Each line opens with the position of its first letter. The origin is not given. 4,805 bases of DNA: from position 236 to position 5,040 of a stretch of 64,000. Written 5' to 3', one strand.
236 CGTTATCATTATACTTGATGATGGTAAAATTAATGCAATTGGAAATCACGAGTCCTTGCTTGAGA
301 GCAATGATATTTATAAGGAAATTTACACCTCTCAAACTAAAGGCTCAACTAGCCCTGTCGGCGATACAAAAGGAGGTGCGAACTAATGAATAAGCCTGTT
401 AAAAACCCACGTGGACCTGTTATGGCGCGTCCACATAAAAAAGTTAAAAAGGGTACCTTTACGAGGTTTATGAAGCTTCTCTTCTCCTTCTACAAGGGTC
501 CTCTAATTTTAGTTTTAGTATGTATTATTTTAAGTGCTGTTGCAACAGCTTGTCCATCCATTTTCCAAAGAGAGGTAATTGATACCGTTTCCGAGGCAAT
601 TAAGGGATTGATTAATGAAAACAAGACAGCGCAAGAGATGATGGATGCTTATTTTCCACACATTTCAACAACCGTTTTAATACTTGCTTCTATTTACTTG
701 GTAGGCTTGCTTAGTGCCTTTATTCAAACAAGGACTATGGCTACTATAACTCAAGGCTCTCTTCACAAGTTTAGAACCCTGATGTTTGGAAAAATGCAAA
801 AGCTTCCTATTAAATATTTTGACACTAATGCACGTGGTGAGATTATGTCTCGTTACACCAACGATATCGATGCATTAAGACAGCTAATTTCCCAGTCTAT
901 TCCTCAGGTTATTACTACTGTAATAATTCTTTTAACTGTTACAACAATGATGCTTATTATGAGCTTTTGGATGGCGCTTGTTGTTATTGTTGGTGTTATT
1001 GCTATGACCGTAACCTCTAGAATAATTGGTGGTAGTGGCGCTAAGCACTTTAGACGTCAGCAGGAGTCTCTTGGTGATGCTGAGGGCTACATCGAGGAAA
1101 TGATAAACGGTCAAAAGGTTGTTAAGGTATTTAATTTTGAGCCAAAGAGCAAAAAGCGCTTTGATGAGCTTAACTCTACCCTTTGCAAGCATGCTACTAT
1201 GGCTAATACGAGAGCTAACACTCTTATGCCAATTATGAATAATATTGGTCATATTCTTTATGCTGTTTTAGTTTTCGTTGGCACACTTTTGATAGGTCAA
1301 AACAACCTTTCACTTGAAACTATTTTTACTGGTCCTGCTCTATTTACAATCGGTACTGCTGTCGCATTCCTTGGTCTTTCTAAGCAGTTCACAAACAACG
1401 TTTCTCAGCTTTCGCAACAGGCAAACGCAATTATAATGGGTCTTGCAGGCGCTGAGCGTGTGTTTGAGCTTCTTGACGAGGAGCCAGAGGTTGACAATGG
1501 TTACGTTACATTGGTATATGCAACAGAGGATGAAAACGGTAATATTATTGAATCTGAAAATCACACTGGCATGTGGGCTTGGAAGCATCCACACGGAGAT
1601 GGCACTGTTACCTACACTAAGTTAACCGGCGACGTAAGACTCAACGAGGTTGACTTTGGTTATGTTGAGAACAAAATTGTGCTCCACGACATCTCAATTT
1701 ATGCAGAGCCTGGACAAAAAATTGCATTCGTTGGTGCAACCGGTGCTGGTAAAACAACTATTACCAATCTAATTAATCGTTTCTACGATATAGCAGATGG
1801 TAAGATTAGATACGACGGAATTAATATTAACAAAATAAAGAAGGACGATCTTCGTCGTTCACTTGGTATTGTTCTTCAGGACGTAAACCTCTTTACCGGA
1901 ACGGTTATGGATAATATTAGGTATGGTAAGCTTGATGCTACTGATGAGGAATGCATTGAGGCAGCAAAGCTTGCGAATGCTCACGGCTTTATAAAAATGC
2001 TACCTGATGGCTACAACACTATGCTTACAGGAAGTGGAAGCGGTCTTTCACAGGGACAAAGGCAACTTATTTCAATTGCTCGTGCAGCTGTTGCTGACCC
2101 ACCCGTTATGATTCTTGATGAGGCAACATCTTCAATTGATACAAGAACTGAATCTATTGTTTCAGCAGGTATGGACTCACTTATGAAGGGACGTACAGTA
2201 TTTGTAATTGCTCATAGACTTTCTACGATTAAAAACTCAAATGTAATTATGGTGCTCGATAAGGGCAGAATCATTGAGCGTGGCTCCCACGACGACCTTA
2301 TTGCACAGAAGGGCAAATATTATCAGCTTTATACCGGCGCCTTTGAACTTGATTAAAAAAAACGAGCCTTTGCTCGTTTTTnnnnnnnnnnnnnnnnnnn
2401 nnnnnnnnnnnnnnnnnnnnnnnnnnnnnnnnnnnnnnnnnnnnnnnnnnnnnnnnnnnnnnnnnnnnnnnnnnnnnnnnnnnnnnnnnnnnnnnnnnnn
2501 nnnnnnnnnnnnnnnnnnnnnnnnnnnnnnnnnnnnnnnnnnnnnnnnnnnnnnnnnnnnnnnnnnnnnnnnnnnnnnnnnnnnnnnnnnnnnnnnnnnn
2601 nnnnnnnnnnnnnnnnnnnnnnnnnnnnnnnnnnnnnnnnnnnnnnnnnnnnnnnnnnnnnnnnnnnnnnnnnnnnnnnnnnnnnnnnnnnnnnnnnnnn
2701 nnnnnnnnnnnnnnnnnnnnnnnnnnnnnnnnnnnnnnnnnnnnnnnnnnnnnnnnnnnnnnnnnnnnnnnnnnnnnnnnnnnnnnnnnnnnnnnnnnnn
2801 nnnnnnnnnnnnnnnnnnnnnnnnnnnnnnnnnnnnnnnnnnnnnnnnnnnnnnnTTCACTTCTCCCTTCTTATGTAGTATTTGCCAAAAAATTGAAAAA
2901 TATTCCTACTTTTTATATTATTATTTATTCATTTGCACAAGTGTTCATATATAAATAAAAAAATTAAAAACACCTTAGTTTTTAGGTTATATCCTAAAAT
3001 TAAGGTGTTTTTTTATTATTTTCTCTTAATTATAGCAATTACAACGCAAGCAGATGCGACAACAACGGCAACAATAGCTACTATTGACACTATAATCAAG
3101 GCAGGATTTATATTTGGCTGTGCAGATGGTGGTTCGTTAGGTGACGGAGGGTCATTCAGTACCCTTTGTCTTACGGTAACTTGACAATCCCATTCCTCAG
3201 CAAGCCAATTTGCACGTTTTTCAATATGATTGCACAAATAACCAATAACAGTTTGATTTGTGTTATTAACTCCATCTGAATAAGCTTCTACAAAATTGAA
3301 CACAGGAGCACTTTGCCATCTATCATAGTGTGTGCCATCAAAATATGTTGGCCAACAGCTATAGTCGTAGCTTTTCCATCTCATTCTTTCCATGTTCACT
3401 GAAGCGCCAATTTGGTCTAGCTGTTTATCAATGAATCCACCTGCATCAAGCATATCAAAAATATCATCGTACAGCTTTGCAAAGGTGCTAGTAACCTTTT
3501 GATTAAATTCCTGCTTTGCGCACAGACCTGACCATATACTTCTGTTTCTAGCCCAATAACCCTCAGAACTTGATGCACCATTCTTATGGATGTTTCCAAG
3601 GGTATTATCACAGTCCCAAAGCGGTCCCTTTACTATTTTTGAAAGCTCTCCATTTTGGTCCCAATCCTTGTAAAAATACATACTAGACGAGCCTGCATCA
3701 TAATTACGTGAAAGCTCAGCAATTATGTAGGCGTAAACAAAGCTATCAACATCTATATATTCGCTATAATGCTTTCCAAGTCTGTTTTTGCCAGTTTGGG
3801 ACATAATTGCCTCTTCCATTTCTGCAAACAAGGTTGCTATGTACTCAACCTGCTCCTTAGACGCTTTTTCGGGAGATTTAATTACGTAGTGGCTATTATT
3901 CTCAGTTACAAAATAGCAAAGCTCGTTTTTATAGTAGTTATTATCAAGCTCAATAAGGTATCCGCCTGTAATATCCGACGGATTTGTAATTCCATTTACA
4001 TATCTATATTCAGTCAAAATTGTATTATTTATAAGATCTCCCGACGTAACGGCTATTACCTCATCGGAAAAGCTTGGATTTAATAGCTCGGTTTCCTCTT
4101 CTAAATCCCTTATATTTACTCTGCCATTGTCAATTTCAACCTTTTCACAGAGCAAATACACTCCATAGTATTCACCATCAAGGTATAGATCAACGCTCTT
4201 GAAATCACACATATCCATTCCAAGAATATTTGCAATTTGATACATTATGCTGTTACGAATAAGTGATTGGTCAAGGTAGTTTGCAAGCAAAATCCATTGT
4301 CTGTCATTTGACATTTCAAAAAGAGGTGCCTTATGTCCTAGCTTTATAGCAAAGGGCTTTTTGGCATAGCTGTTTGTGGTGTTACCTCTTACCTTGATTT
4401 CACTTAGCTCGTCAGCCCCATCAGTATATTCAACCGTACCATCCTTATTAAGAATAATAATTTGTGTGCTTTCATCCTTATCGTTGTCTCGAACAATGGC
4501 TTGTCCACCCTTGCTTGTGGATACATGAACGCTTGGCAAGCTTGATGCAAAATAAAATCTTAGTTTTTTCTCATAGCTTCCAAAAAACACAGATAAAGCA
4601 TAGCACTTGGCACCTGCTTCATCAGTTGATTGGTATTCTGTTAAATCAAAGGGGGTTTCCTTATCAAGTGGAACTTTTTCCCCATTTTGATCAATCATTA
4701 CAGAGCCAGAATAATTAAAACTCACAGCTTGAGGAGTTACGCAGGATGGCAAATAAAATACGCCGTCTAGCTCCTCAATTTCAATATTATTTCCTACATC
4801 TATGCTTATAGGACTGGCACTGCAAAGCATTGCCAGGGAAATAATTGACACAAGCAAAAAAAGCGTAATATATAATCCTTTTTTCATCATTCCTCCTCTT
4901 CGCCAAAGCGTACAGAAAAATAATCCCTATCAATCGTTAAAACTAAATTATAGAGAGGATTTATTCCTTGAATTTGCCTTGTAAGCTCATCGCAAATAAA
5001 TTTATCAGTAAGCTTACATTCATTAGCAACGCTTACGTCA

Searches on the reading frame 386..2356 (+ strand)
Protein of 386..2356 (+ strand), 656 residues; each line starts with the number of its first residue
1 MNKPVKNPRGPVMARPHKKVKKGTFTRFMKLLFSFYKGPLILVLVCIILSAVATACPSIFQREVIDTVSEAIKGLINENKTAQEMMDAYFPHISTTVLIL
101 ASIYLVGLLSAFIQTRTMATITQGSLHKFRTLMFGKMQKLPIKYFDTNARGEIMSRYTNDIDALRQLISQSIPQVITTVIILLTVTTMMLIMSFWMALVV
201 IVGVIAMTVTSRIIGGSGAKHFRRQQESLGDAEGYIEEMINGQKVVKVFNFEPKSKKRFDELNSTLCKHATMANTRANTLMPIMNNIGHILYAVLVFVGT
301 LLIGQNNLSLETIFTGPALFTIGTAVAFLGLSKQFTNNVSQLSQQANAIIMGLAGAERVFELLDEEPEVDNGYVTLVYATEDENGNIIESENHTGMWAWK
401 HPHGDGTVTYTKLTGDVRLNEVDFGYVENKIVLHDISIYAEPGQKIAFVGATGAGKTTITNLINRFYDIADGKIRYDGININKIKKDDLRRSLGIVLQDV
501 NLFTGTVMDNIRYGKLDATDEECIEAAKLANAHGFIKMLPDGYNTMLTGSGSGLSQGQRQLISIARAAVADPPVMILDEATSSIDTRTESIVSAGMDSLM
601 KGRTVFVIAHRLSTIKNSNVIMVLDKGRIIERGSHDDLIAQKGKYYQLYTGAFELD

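Call 45: search_protein_families(library=pfam, proteins=[window:386-2356:+], max_evalue=0.000001)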
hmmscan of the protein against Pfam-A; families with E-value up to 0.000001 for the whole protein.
window:386-2356:+ (656 aa): 2 families
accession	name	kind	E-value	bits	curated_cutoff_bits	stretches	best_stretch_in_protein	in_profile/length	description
PF00664.28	ABC_membrane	-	1.3e-43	150.1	28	1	40-322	1-269/274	ABC transporter transmembrane region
PF00005.33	ABC_tran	-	2.8e-27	96.4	25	1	433-582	1-137/137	ABC transporter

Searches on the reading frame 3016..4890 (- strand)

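Call 45: search_protein_families(library=pfam, proteins=[window:3016-4890:-], max_evalue=0.000001)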
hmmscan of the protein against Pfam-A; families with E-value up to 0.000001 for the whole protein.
window:3016-4890:- (624 aa): 1 family
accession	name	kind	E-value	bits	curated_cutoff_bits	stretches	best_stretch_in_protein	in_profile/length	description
PF08757.17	CotH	-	5.7e-45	154.6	23.8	1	165-563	1-322/322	CotH kinase protein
